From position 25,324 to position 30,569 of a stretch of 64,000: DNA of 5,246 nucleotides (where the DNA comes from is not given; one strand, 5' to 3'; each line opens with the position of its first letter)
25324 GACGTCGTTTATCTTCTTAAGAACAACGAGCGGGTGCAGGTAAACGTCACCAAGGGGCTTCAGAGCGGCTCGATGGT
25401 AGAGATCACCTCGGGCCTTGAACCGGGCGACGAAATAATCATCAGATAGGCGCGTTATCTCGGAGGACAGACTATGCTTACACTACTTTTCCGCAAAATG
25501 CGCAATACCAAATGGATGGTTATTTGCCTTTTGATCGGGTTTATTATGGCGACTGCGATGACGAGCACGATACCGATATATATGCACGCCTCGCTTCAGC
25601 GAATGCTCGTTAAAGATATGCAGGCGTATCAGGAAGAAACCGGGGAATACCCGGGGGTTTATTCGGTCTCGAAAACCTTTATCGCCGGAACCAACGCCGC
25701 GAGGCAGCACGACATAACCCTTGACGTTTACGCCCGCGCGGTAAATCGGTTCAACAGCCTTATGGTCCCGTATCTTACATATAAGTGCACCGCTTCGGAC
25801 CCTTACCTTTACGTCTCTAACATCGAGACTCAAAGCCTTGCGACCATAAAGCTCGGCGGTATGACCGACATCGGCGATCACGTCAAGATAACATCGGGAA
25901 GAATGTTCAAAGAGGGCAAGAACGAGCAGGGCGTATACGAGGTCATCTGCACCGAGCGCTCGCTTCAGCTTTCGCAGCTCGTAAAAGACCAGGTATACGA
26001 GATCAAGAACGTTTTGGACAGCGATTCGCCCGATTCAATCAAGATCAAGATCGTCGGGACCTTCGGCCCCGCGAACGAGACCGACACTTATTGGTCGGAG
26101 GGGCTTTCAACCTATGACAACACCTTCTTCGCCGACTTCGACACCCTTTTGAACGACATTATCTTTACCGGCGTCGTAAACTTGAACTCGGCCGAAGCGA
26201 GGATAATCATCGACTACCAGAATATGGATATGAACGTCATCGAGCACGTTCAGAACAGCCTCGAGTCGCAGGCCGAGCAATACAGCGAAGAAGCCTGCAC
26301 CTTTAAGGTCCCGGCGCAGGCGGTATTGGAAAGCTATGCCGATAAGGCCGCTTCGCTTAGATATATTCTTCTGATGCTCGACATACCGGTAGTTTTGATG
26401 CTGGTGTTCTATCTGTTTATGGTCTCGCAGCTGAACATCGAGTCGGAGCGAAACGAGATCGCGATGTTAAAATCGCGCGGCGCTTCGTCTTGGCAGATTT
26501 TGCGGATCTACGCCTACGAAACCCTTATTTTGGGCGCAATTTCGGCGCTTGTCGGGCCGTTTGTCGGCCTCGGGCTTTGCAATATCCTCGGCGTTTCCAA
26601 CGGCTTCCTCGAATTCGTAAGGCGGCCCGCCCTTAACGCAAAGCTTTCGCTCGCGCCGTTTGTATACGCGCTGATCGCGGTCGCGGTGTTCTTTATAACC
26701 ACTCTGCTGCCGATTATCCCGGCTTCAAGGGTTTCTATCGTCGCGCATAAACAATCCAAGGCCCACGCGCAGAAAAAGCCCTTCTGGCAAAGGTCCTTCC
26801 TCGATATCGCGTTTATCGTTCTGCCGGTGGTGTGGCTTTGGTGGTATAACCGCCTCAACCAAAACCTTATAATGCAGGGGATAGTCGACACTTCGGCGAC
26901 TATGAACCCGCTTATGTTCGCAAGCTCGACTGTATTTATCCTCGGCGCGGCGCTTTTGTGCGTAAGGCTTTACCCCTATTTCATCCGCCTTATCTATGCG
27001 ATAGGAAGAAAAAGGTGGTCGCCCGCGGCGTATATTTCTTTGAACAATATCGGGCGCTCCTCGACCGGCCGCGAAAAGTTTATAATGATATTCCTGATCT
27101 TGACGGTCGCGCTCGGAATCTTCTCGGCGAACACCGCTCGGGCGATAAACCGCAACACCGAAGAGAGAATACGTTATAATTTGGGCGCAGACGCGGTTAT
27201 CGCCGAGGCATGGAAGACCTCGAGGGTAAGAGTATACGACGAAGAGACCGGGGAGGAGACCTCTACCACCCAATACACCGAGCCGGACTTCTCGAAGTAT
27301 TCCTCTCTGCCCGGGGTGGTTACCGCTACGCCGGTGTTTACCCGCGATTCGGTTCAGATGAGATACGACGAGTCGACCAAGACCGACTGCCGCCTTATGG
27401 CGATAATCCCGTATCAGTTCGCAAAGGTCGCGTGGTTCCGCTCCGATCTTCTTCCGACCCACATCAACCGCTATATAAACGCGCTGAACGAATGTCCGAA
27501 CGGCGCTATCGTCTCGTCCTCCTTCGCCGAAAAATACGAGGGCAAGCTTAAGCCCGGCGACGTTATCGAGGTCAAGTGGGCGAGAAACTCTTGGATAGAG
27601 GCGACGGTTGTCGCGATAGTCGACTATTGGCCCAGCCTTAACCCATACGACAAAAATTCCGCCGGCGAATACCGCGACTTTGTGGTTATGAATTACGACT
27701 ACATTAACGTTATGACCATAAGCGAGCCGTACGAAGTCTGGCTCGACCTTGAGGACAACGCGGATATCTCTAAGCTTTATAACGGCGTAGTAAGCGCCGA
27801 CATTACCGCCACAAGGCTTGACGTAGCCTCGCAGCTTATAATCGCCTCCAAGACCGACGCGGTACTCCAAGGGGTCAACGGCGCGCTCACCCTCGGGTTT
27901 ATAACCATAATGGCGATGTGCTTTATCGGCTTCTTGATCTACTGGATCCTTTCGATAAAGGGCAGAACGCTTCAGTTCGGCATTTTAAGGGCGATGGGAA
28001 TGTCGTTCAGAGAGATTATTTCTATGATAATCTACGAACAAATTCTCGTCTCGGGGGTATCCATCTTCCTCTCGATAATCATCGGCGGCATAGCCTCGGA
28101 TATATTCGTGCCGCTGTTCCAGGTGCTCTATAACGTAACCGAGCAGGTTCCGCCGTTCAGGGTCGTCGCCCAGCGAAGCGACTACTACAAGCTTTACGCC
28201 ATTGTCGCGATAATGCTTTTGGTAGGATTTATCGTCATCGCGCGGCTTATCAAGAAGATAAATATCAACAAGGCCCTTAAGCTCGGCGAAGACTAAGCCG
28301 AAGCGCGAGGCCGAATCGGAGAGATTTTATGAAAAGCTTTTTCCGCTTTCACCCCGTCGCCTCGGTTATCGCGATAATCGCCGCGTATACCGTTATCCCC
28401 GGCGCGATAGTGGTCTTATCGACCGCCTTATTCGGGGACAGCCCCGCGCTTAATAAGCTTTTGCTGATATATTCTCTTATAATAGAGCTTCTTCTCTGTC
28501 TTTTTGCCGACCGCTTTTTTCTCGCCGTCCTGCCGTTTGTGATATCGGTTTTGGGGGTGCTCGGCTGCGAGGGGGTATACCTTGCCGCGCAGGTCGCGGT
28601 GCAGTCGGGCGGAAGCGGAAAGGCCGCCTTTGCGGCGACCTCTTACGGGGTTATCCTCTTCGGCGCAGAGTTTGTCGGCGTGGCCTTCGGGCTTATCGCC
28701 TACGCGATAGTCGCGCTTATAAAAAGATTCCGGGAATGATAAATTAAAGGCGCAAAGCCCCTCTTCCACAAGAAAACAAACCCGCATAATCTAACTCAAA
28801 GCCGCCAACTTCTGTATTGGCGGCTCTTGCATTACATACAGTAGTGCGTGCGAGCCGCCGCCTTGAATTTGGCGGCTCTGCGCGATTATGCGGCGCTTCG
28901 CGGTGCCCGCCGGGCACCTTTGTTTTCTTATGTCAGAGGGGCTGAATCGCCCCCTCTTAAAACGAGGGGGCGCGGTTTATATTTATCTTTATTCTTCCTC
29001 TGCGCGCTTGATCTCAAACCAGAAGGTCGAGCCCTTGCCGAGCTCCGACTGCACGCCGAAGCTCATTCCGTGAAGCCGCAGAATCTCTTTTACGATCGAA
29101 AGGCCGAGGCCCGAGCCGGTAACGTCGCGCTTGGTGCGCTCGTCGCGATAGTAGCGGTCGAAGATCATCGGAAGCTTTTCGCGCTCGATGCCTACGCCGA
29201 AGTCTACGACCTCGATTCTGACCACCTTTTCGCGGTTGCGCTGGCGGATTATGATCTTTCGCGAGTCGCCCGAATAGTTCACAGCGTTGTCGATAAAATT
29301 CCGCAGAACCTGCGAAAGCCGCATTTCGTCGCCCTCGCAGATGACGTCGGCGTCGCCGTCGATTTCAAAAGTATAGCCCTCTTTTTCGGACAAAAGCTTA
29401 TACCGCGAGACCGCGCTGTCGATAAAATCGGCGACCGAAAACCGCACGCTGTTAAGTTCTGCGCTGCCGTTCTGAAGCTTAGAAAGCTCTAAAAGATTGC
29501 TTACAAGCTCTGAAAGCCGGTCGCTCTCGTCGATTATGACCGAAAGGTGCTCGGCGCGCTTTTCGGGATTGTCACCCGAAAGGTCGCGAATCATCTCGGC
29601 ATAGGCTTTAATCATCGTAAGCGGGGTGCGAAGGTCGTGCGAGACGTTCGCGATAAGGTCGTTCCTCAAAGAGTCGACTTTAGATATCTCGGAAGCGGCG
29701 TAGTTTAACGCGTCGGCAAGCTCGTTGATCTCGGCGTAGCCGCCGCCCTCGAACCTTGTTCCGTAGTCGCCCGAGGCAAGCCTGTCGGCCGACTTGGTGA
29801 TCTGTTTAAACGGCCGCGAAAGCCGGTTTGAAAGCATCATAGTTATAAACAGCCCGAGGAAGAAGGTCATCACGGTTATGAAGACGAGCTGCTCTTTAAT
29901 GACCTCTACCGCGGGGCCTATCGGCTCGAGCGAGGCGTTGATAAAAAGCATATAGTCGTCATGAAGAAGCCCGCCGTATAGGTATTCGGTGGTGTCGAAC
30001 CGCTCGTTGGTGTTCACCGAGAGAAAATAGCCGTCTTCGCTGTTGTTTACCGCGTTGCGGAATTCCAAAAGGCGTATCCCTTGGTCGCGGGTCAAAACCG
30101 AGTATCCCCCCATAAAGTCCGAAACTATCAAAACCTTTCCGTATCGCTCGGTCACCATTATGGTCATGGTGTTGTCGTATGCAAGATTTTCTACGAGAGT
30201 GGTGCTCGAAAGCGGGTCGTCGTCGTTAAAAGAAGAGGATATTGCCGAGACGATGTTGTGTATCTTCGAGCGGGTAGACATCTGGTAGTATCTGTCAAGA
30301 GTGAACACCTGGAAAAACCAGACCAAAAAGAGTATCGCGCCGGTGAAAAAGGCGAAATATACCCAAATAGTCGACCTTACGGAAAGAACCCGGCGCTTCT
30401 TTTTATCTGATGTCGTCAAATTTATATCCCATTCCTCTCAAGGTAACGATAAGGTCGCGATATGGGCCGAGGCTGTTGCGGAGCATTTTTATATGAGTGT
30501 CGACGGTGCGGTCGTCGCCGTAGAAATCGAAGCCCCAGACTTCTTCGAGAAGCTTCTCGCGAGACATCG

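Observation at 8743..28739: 20-kb co-directional locus that disperses a YknWXYZ/MacAB-like system among two MalFG permease pairs and large extracytoplasmic proteins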

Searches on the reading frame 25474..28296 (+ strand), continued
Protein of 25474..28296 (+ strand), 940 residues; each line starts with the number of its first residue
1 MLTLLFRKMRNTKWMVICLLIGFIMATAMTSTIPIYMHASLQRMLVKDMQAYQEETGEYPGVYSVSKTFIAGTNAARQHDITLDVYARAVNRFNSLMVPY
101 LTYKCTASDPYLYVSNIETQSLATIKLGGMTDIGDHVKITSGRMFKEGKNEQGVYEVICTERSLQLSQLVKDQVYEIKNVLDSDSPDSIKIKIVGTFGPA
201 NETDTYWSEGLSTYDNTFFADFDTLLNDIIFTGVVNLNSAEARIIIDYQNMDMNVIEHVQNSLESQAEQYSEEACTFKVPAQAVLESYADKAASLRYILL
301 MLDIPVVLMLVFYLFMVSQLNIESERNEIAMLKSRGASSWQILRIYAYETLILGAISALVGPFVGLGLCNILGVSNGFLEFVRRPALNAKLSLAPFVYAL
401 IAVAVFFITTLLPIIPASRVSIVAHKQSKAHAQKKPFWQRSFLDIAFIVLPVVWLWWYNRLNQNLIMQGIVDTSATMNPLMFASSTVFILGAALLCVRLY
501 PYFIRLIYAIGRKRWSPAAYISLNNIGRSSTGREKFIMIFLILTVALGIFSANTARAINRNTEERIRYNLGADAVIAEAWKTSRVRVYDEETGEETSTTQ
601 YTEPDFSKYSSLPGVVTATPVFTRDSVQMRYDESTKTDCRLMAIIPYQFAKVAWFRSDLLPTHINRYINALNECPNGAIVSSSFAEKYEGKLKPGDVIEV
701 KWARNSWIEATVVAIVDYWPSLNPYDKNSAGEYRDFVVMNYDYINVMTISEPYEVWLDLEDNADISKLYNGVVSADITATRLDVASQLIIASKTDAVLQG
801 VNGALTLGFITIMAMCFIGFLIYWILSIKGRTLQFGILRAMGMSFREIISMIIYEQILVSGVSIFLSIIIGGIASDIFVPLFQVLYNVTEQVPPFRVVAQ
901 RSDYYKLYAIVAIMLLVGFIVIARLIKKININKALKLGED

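Call 105: search_protein_families(library=pfam, proteins=[L172:8224-8955:+, L172:8921-9985:+, L172:9989-12904:+, L172:12908-13783:+, L172:13789-15351:+], max_evalue=0.01)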
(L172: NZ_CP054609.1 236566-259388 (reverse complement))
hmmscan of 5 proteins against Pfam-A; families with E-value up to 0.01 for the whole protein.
L172:8224-8955:+ (243 aa): 4 families
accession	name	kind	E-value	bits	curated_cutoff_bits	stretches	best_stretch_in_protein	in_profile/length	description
PF00005.33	ABC_tran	-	5.8e-35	121.3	25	1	44-193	1-137/137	ABC transporter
PF13304.12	AAA_21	-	6.3e-07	30.2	27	1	162-229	235-304/304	AAA domain, putative AbiEii toxin, Type IV TA system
PF02463.25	SMC_N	-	0.0001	22.3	40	1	144-238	122-212/220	RecF/RecN/SMC N terminal domain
PF03193.22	RsgA_GTPase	-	0.0033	17.7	30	1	50-78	102-130/174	RsgA GTPase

L172:8921-9985:+ (354 aa): 6 families
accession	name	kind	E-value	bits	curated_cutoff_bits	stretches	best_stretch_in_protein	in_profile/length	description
PF13533.13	Biotin_lipoyl_2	-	4.4e-11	42.8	29.8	2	88-110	10-32/32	Biotin-lipoyl like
PF16576.10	HlyD_D23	-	1.4e-09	38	30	1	64-235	4-173/214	Barrel-sandwich domain of CusB or HlyD membrane-fusion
PF13437.12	HlyD_3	-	4e-07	31.2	22.2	1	172-242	1-74/106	HlyD family secretion protein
PF00364.28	Biotin_lipoyl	-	4.4e-06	26.9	22.1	0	174-201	4-36/73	Biotin-requiring enzyme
PF01551.29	Peptidase_M23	-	0.00011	22.8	28.7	1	67-111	31-74/96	Peptidase family M23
PF00358.26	PTS_EIIA_1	-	0.0013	18.9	27.2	0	84-117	79-111/127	phosphoenolpyruvate-dependent sugar phosphotransferase system, EIIA 1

L172:9989-12904:+ (971 aa): 2 families
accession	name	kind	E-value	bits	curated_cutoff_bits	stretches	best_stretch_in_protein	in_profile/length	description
PF02687.27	FtsX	-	4.9e-24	85.1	25.5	2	314-430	7-120/120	FtsX-like permease C-terminal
PF12704.14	MacB_PCD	-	1.1e-06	29.5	27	1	635-804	49-206/207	MacB-like periplasmic core domain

L172:12908-13783:+ (291 aa): 6 families
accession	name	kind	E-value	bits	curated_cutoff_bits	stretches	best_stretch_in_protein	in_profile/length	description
PF00005.33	ABC_tran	-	2.5e-32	112.8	25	1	21-168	1-136/137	ABC transporter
PF13304.12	AAA_21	-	6.3e-08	33.5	27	1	33-54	1-22/304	AAA domain, putative AbiEii toxin, Type IV TA system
PF13555.12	AAA_29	-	0.00021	21.4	27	1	27-48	18-39/61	P-loop containing region of AAA domain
PF02463.25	SMC_N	-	0.00028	20.8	40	1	32-214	25-212/220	RecF/RecN/SMC N terminal domain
PF03193.22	RsgA_GTPase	-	0.00056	20.2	30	1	20-53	96-128/174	RsgA GTPase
PF04014.23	MazE_antitoxin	-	0.0023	18.3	24.7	1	254-287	8-44/48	Antidote-toxin recognition MazE, bacterial antitoxin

L172:13789-15351:+ (520 aa): 1 family
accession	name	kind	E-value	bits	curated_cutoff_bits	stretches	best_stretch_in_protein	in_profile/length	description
PF01547.30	SBP_bac_1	-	3.7e-24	86.7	26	1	63-389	16-306/307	Bacterial extracellular solute-binding protein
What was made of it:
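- The Paenibacillus pump operon itself ends with a sugar-type binding protein (call 105).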

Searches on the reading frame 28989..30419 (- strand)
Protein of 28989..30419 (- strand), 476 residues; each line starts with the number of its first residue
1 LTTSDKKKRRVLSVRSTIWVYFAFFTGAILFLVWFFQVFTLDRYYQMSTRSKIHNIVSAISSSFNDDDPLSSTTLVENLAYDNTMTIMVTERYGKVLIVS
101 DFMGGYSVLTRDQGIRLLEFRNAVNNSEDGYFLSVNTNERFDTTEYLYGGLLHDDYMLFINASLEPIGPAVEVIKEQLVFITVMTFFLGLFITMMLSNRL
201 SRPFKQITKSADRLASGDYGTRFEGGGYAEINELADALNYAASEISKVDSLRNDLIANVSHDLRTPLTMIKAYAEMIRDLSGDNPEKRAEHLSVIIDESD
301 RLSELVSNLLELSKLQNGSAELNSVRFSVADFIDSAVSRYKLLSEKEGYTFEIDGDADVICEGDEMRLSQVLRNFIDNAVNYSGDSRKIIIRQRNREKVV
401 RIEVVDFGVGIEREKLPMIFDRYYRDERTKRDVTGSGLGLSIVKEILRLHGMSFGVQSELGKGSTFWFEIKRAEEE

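Call 7: search_protein_families(library=pfam, proteins=[window:28989-30419:-], max_evalue=0.001)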
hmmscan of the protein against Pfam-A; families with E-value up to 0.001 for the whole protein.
window:28989-30419:- (476 aa): 3 families
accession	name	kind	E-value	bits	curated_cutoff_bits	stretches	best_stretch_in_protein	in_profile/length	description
PF02518.31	HATPase_c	-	1.7e-27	96.5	26.4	1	363-472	1-109/111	Histidine kinase-, DNA gyrase B-, and HSP90-like ATPase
PF00512.31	HisKA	-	1.1e-20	73.8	26.9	1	252-318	2-66/66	His Kinase A (phospho-acceptor) domain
PF00672.30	HAMP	-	4.2e-09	37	25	1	196-245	2-51/53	HAMP domain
